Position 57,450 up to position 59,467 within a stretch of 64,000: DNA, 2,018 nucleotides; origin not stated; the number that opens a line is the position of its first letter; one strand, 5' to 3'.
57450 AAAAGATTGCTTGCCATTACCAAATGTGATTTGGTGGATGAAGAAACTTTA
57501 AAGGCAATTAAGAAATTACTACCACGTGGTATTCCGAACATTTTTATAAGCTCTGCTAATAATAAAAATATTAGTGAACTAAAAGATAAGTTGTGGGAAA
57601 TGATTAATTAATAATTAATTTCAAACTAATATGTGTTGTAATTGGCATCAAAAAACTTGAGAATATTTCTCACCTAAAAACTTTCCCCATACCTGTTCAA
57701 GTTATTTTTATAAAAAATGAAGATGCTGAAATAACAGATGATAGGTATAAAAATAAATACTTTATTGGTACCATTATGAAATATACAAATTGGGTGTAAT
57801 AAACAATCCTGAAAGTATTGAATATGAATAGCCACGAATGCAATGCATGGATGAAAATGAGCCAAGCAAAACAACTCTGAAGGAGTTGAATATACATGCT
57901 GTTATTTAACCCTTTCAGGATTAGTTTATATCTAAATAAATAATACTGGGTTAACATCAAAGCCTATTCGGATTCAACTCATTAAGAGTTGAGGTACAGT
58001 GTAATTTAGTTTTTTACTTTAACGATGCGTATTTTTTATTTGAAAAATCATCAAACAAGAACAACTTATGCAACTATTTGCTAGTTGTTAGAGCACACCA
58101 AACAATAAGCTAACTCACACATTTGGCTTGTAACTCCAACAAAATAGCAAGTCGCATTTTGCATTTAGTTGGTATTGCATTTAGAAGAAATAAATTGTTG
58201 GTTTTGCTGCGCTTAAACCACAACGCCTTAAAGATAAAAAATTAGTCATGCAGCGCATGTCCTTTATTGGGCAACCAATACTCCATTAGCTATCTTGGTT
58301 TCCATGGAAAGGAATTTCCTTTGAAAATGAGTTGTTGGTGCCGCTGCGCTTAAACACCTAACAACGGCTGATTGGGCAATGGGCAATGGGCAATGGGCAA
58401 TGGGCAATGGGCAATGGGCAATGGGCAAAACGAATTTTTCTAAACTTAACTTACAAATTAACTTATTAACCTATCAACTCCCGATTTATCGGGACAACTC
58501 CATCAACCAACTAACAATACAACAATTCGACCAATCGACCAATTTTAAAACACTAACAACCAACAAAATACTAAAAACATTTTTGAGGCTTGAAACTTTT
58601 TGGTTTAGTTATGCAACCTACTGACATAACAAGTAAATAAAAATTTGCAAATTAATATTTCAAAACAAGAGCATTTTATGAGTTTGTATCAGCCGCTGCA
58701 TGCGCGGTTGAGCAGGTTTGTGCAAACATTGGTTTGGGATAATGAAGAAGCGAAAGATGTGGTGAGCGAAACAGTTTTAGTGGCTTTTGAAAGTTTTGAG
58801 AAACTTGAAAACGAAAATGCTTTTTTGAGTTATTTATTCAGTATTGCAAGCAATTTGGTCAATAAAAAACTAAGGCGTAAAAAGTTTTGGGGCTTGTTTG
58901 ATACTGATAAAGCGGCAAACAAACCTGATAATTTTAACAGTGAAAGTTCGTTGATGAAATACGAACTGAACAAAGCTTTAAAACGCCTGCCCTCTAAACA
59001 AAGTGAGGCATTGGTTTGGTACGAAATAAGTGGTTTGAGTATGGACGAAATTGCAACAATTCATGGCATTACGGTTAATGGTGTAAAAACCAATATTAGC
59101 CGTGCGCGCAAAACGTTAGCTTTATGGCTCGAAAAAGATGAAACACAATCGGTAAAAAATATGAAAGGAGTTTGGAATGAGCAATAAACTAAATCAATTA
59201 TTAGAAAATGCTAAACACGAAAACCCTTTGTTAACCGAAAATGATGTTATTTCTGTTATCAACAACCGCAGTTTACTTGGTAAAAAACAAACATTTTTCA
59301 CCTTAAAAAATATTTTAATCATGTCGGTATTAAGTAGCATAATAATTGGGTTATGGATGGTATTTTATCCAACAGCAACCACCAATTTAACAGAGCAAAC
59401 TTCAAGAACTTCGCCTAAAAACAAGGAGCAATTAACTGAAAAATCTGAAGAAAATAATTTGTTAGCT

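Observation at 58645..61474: ECF sigma factor paired with a membrane-anchored anti-sigma-like protein that ends in a T9SS sorting domain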

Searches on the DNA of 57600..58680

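Call 83: search_rna_families(source=window, start=57600, end=58680, threshold=evalue, max_evalue=1)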
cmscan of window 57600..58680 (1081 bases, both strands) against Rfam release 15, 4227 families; matches with E-value up to 1: 0.
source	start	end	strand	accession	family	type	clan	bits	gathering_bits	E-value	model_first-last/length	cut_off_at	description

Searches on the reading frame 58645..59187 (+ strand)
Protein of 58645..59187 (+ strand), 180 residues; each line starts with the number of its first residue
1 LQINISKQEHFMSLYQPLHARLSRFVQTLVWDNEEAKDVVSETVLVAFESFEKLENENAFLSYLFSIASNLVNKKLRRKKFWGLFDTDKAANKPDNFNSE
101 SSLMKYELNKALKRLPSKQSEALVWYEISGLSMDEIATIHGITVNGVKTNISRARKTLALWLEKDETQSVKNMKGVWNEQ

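Call 3: search_protein_families(library=pfam, proteins=[window:58645-59187:+], max_evalue=1)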
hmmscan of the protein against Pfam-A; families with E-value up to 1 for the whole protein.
window:58645-59187:+ (180 aa): 5 families
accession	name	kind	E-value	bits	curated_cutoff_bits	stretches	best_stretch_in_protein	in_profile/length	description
PF08281.18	Sigma70_r4_2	-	1.7e-14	53.6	25.7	1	107-158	3-54/54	Sigma-70, region 4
PF04542.20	Sigma70_r2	-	7.9e-09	35.6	24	1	14-80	1-69/71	Sigma-70 region 2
PF07638.17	Sigma70_ECF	-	8e-08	32.8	21.1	1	13-158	21-179/185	ECF sigma factor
PF04545.22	Sigma70_r4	-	6.3e-05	22.9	24.1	1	111-158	1-48/50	Sigma-70, region 4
PF04297.20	UPF0122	-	0.00081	20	22.7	1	115-161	18-64/101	Putative helix-turn-helix protein, YlxM / p13 like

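Call 4: search_protein_families(library=ncbifam, proteins=[window:58645-59187:+], max_evalue=1)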
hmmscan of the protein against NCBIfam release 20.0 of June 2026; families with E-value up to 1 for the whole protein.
window:58645-59187:+ (180 aa): 96 families (the best 25 are shown)
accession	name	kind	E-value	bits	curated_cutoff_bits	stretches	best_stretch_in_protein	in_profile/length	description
TIGR02985.1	Sig70_bacteroi1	subfamily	5.9e-24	85.1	126.4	1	10-158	2-158/162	RNA polymerase sigma-70 factor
TIGR02983.1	SigE-fam_strep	subfamily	2.2e-23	82.9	141.55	1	7-162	4-158/162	SigE family RNA polymerase sigma factor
NF058625.1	sigma_PG0214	equivalog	5.4e-23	81.5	130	1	7-168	2-167/170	GFO_1088 family ECF-type sigma factor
NF009170.0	PRK12517.1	subfamily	3.1e-21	75.7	197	1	5-169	19-183/188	RNA polymerase sigma factor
TIGR02959.1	SigZ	equivalog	1.2e-20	74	168.65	1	18-162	4-148/170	RNA polymerase sigma factor SigZ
NF007215.0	PRK09637.1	equivalog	3.1e-19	69.7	212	1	13-161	5-153/181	RNA polymerase sigma factor SigZ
TIGR02937.1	sigma70-ECF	superfamily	3.3e-19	69.1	42.9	1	20-159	12-162/165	sigma-70 family RNA polymerase sigma factor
NF007225.0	PRK09643.1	equivalog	7e-19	68.3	190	1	8-169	26-189/204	RNA polymerase sigma factor SigM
TIGR02989.1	Sig-70_gvs1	subfamily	6.8e-18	65.1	124.55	1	10-159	2-155/158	RNA polymerase sigma-70 factor, Rhodopirellula/Verrucomicrobium family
NF004113.0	PRK05602.1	equivalog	1.7e-17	63.7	208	1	8-169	44-208/211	RNA polymerase sigma factor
NF009166.1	PRK12513.1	equivalog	3.6e-17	62.7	206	1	9-160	22-184/193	RNA polymerase sigma factor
TIGR02954.1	Sig70_famx3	hypoth_equivalog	4.9e-17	62.2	188.5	1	7-164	14-169/170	RNA polymerase sigma-70 factor, TIGR02954 family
NF007223.0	PRK09641.1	equivalog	1e-16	61.3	209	1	7-160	16-182/187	RNA polymerase sigma factor SigW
NF009198.0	PRK12546.1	equivalog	1.6e-16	60.6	270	1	22-170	20-169/188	RNA polymerase sigma factor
NF009192.0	PRK12540.1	equivalog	4e-16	59.1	307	1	22-168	18-165/182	RNA polymerase sigma factor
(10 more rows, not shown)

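Call 36: find_homologous_proteins(query=window:58678-59187:+, max_evalue=1e-10)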
Query window:58678-59187:+ (169 aa): 54 proteins with E <= 1e-10 among 105 candidates.
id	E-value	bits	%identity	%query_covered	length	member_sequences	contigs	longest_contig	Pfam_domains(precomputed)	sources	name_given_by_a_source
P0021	9.3e-101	353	98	100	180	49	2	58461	PF07638.18,PF04542.21,PF08281.19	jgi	jgi:RNA polymerase sigma-70 factor (ECF subfamily)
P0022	6.8e-92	324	88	100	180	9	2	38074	PF07638.18,PF04542.21,PF08281.19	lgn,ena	-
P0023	1.9e-79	283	76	100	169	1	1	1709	PF07638.18,PF04545.23,PF04542.21,PF08281.19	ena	-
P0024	9.4e-79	281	80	100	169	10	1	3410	PF07638.18,PF04542.21,PF08281.19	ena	-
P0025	2.6e-78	280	80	100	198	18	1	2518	PF07638.18,PF04542.21,PF08281.19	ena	-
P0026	1.6e-77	277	81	100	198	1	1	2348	PF07638.18,PF04542.21,PF08281.19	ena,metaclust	metaclust:\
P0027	1.6e-77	277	81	100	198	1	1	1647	PF07638.18,PF04542.21,PF08281.19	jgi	-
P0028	9.4e-69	249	70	99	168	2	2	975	PF04542.21,PF08281.19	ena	-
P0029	1.9e-68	248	69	99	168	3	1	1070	PF07638.18,PF04542.21,PF08281.19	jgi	jgi:RNA polymerase sigma-70 factor (ECF subfamily)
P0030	7.1e-67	243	68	99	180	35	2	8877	PF07638.18,PF04542.21,PF08281.19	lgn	-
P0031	1.4e-65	238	66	100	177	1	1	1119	PF04545.23,PF04542.21,PF08281.19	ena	-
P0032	1.6e-64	235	64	99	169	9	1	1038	PF07638.18,PF04545.23,PF04542.21,PF08281.19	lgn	-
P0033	2.3e-64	234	67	99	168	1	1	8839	PF07638.18,PF04545.23,PF04542.21,PF08281.19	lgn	-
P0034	3.1e-64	234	67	100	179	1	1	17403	PF07638.18,PF04545.23,PF04542.21,PF08281.19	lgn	-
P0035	2.2e-63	231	64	99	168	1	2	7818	PF07638.18,PF04545.23,PF04542.21,PF08281.19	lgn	-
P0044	2.5e-59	218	62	99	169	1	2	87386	PF07638.18,PF04545.23,PF04542.21,PF08281.19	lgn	-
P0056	1.3e-44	170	51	95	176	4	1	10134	PF04542.21,PF08281.19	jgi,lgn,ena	jgi:RNA polymerase sigma-70 factor (ECF subfamily)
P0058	6.5e-43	165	51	98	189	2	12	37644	PF07638.18,PF04545.23,PF04542.21,PF08281.19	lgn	-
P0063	7.0e-39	152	50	89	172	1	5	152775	PF07638.18,PF04545.23,PF04542.21,PF08281.19,PF04297.21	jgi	jgi:RNA polymerase sigma-70 factor (ECF subfamily)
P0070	7.3e-27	113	42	87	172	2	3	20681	PF04542.21,PF08281.19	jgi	jgi:RNA polymerase sigma-70 factor (ECF subfamily)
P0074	1.8e-18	85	34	87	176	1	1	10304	PF04542.21,PF08281.19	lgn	-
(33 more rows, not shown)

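Call 37: find_encoding_contigs(protein=P0044, flank=4000, max_places=2)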
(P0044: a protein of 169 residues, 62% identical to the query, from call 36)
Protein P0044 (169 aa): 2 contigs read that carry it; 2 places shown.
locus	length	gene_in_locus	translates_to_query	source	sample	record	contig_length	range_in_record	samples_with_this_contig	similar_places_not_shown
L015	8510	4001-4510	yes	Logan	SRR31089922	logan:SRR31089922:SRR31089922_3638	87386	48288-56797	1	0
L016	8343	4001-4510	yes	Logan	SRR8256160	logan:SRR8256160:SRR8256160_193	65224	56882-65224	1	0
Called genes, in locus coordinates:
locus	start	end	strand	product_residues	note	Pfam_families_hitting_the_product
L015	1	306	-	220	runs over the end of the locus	PF01791:DeoC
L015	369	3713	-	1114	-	PF07517:SecA_DEAD, PF01043:SecA_PP_bind, PF21090:P-loop_SecA, PF07516:SecA_SW, PF02810:SEC-C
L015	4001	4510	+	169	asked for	PF04542:Sigma70_r2, PF07638:Sigma70_ECF (weak), PF08281:Sigma70_r4_2, PF04545:Sigma70_r4 (weak)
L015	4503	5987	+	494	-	-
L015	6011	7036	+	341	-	PF02219:MTHFR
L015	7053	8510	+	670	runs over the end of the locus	-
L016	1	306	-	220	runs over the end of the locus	PF01791:DeoC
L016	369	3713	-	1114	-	PF07517:SecA_DEAD, PF01043:SecA_PP_bind, PF21090:P-loop_SecA, PF07516:SecA_SW, PF02810:SEC-C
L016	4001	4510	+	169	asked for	PF04542:Sigma70_r2, PF07638:Sigma70_ECF (weak), PF08281:Sigma70_r4_2, PF04545:Sigma70_r4 (weak)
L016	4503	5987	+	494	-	-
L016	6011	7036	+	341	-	PF02219:MTHFR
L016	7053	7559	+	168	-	PF15526:Ntox21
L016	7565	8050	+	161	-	-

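Call 38: find_encoding_contigs(protein=P0063, flank=4000, max_places=2)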
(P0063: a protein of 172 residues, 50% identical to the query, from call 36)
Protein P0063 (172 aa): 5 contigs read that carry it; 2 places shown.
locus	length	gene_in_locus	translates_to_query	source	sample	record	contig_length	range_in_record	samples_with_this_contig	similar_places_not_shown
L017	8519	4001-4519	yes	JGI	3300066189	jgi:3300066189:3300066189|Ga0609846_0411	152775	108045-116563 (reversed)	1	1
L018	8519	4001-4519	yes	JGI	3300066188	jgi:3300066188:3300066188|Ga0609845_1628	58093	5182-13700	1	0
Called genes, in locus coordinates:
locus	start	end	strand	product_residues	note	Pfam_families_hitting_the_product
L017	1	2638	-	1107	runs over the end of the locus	PF07517:SecA_DEAD, PF01043:SecA_PP_bind, PF21090:P-loop_SecA, PF07516:SecA_SW, PF02810:SEC-C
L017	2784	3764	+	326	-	-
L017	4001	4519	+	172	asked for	PF04542:Sigma70_r2 (weak), PF07638:Sigma70_ECF (weak), PF04297:UPF0122 (faint), PF08281:Sigma70_r4_2, PF04545:Sigma70_r4 (weak)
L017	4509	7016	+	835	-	PF18962:Por_Secre_tail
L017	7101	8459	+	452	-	PF13715:CarbopepD_reg_2 (weak)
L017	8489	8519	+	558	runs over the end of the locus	PF13620:CarboxypepD_reg (faint), PF13715:CarbopepD_reg_2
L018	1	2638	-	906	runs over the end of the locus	PF07517:SecA_DEAD, PF01043:SecA_PP_bind, PF21090:P-loop_SecA, PF07516:SecA_SW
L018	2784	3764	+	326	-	-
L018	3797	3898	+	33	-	-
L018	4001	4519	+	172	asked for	PF04542:Sigma70_r2 (weak), PF07638:Sigma70_ECF (weak), PF04297:UPF0122 (faint), PF08281:Sigma70_r4_2, PF04545:Sigma70_r4 (weak)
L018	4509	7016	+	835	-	PF18962:Por_Secre_tail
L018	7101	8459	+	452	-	PF13715:CarbopepD_reg_2 (weak)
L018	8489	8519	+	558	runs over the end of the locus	PF13620:CarboxypepD_reg (weak), PF13715:CarbopepD_reg_2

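Call 39: find_encoding_contigs(protein=P0070, flank=4000, max_places=2)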
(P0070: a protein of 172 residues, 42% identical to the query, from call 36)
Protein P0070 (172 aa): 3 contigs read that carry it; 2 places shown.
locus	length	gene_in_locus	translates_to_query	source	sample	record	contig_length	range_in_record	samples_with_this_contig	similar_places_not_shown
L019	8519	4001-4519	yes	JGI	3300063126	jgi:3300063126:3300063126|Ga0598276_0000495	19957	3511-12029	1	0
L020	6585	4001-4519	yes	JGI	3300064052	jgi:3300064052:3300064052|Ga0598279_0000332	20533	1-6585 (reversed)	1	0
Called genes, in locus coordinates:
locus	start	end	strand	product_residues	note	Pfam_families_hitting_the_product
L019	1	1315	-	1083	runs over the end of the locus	PF13715:CarbopepD_reg_2, PF07715:Plug, PF00593:TonB_dep_Rec_b-barrel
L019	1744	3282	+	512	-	PF13510:Fer2_4, PF14691:Fer4_20, PF01266:DAO (weak), PF01494:FAD_binding_3 (faint), PF01946:Thi4 (faint), PF07992:Pyr_redox_2 (weak), PF13450:NAD_binding_8, PF22117:Fer4_Nqo3 (weak)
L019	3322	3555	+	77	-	-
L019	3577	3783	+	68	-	PF01850:PIN (weak)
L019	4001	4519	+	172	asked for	PF04542:Sigma70_r2, PF08281:Sigma70_r4_2 (weak)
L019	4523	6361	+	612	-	PF18962:Por_Secre_tail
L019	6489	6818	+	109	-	PF01909:NTP_transf_2, PF18765:Polbeta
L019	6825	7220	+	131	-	PF05168:HEPN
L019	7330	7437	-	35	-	-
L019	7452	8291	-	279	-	PF02498:Bro-N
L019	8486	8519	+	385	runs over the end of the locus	PF13173:AAA_14, PF13635:DUF4143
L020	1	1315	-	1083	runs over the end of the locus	PF13715:CarbopepD_reg_2, PF07715:Plug, PF00593:TonB_dep_Rec_b-barrel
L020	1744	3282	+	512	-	PF13510:Fer2_4, PF14691:Fer4_20, PF01266:DAO (weak), PF01494:FAD_binding_3 (faint), PF01946:Thi4 (faint), PF07992:Pyr_redox_2 (weak), PF13450:NAD_binding_8, PF22117:Fer4_Nqo3 (weak)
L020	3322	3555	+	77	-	-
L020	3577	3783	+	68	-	PF01850:PIN (weak)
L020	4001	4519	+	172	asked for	PF04542:Sigma70_r2, PF08281:Sigma70_r4_2 (weak)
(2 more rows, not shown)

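Call 64: find_encoding_contigs(protein=P0074, flank=4000, max_places=2)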
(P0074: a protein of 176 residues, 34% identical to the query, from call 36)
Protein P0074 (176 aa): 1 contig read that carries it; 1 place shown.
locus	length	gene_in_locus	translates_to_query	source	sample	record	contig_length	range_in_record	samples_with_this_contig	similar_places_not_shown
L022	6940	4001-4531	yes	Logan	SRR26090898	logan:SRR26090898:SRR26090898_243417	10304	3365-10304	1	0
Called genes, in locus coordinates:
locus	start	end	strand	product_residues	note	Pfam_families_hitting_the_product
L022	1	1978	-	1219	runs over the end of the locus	PF13205:Big_5 (weak), PF00932:LTD (weak), PF18962:Por_Secre_tail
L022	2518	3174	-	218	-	-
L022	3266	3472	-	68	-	-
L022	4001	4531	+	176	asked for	PF04542:Sigma70_r2, PF08281:Sigma70_r4_2 (faint)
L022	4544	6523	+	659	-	PF18962:Por_Secre_tail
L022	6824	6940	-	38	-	?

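Call 65: find_encoding_contigs(protein=P0058, flank=4000, max_places=2)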
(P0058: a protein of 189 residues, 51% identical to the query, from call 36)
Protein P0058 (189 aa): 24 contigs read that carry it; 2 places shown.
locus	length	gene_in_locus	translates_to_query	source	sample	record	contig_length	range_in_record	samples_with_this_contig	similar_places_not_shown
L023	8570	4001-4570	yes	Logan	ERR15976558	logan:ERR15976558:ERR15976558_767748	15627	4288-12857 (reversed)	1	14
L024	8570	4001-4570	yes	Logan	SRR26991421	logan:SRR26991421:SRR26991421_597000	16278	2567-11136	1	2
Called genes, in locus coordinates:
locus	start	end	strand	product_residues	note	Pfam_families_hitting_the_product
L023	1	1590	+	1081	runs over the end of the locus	PF26549:Tricorn_N (faint), PF26550:Tricorn_2nd (weak)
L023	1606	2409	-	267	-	PF01183:Glyco_hydro_25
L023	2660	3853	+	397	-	PF01546:Peptidase_M20, PF07687:M20_dimer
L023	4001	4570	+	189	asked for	PF07638:Sigma70_ECF (faint), PF04542:Sigma70_r2 (weak), PF08281:Sigma70_r4_2, PF04545:Sigma70_r4 (weak)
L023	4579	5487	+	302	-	-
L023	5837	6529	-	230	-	PF13505:OMP_b-brl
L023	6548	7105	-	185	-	-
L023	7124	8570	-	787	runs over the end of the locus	PF13620:CarboxypepD_reg (weak), PF13715:CarbopepD_reg_2, PF07715:Plug, PF00593:TonB_dep_Rec_b-barrel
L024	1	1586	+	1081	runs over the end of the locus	PF26549:Tricorn_N (faint), PF26550:Tricorn_2nd (weak)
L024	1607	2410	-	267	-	PF01183:Glyco_hydro_25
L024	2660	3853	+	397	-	PF01546:Peptidase_M20, PF07687:M20_dimer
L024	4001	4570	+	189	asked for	PF07638:Sigma70_ECF (faint), PF04542:Sigma70_r2 (weak), PF08281:Sigma70_r4_2, PF04545:Sigma70_r4 (weak)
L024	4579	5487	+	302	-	-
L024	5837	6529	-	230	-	PF13505:OMP_b-brl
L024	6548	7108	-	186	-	-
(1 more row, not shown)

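Call 66: find_encoding_contigs(protein=P0056, flank=4000, max_places=2)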
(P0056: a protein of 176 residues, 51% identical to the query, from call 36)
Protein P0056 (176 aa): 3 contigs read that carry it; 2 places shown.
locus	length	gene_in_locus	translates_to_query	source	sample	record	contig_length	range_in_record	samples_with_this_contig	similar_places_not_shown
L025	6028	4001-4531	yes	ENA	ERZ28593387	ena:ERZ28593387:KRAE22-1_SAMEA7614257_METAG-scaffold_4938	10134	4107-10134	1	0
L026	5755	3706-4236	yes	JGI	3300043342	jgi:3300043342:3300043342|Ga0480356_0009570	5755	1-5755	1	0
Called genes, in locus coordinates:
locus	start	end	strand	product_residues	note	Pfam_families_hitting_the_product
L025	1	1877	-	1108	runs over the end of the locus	PF07517:SecA_DEAD, PF01043:SecA_PP_bind, PF21090:P-loop_SecA, PF07516:SecA_SW, PF02810:SEC-C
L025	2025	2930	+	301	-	-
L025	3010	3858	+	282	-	-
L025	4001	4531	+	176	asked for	PF04542:Sigma70_r2 (weak), PF08281:Sigma70_r4_2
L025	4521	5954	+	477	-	-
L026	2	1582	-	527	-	?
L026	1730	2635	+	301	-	-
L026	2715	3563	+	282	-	-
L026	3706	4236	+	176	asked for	PF04542:Sigma70_r2 (weak), PF08281:Sigma70_r4_2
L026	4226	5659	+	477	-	-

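Call 82: search_solved_structures(query=window:58678-59187:+, max_evalue=0.00001)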
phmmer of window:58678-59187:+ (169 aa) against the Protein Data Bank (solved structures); distinct sequences matched with E-value up to 0.00001: 10.
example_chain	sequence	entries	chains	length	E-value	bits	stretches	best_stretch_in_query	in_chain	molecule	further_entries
5uxx_A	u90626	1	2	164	8.6e-09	39.2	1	11-152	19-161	RNA polymerase sigma factor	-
6in7_B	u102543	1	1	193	4.9e-08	36.7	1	14-147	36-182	RNA polymerase sigma-H factor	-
8z6g_B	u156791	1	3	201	5.1e-08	36.6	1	14-148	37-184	RNA polymerase sigma factor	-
5wuq_A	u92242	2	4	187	1.8e-07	34.8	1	18-148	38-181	ECF RNA polymerase sigma factor SigW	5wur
6dv9_F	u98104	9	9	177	1e-06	32.4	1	3-152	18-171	ECF RNA polymerase sigma factor SigL | RNA polymerase sigma factor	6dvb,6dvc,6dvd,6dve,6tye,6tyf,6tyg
1or7_A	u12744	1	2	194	2.3e-06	31.3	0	22-147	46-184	RNA polymerase sigma-E factor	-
9m9d_F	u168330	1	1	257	2.8e-06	31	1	10-151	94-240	ECF RNA polymerase sigma factor SigE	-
9m9e_F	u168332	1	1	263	3e-06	30.9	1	10-151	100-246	ECF RNA polymerase sigma factor SigE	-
9m98_F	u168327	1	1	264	3e-06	30.9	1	10-151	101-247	ECF RNA polymerase sigma factor SigE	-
6jbq_F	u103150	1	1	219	3.6e-06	30.6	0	22-147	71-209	ECF RNA polymerase sigma-E factor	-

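Call 98: search_protein_families(library=padloc, proteins=[window:58678-59187:+], max_evalue=0.01)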
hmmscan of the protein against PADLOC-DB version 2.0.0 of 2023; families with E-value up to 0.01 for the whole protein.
window:58678-59187:+ (169 aa): 0 families

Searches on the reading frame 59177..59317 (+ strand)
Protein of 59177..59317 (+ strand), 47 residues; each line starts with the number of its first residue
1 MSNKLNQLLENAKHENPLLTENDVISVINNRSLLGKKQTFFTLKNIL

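Call 81: search_solved_structures(query=A5, max_evalue=10, show_alignments=2)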
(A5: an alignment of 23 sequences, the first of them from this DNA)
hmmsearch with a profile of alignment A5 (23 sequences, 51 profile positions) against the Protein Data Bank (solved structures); distinct sequences matched with E-value up to 10: 20.
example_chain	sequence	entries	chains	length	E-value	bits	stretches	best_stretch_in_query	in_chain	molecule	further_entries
4v7e_CC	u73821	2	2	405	0.078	16.1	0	21-49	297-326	60S ribosomal protein L4 | 60S ribosomal protein L4 C-terminal domain-containing protein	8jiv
5u4p_A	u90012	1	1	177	0.083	16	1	5-29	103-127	26S proteasome regulatory subunit RPN8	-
4owp_A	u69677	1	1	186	0.085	16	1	5-29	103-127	26S proteasome regulatory subunit RPN8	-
4o8x_A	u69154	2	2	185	0.09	15.9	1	5-29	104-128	26S proteasome regulatory subunit RPN8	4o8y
4ocl_A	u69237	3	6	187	0.092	15.8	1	5-29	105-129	26S proteasome regulatory subunit RPN8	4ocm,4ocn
6fvt_U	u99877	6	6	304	0.12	15.4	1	5-29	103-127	26S proteasome regulatory subunit RPN8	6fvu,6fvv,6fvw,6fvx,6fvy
3jck_E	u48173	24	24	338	0.14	15.3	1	5-29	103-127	26S proteasome regulatory subunit RPN8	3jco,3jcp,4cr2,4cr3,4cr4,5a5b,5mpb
3b9p_A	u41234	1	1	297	0.43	13.7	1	11-37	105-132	CG5977-PA, isoform A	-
6nyv_B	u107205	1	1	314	0.45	13.6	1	11-37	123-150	Spastin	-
6p11_B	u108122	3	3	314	0.45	13.6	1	11-37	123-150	Drosophila melanogaster Spastin AAA domain | Spastin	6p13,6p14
6nyw_B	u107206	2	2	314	0.45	13.6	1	11-37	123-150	Spastin | Drosophila melanogaster Spastin AAA domain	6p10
6p12_B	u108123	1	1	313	0.46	13.6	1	11-37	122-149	Drosophila melanogaster Spastin AAA domain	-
4bts_A8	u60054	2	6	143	0.53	13.4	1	21-47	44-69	40S RIBOSOMAL PROTEIN RPS25E | RPS25E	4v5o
6taz_B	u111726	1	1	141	0.91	12.7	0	4-19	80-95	Protein timeless homolog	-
9dnd_D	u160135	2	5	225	1.3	12.2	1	13-40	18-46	Pseudosymmetric protein nanocages GI4 A Chain | Pseudosymmetric protein nanocage GI9-F7 A chain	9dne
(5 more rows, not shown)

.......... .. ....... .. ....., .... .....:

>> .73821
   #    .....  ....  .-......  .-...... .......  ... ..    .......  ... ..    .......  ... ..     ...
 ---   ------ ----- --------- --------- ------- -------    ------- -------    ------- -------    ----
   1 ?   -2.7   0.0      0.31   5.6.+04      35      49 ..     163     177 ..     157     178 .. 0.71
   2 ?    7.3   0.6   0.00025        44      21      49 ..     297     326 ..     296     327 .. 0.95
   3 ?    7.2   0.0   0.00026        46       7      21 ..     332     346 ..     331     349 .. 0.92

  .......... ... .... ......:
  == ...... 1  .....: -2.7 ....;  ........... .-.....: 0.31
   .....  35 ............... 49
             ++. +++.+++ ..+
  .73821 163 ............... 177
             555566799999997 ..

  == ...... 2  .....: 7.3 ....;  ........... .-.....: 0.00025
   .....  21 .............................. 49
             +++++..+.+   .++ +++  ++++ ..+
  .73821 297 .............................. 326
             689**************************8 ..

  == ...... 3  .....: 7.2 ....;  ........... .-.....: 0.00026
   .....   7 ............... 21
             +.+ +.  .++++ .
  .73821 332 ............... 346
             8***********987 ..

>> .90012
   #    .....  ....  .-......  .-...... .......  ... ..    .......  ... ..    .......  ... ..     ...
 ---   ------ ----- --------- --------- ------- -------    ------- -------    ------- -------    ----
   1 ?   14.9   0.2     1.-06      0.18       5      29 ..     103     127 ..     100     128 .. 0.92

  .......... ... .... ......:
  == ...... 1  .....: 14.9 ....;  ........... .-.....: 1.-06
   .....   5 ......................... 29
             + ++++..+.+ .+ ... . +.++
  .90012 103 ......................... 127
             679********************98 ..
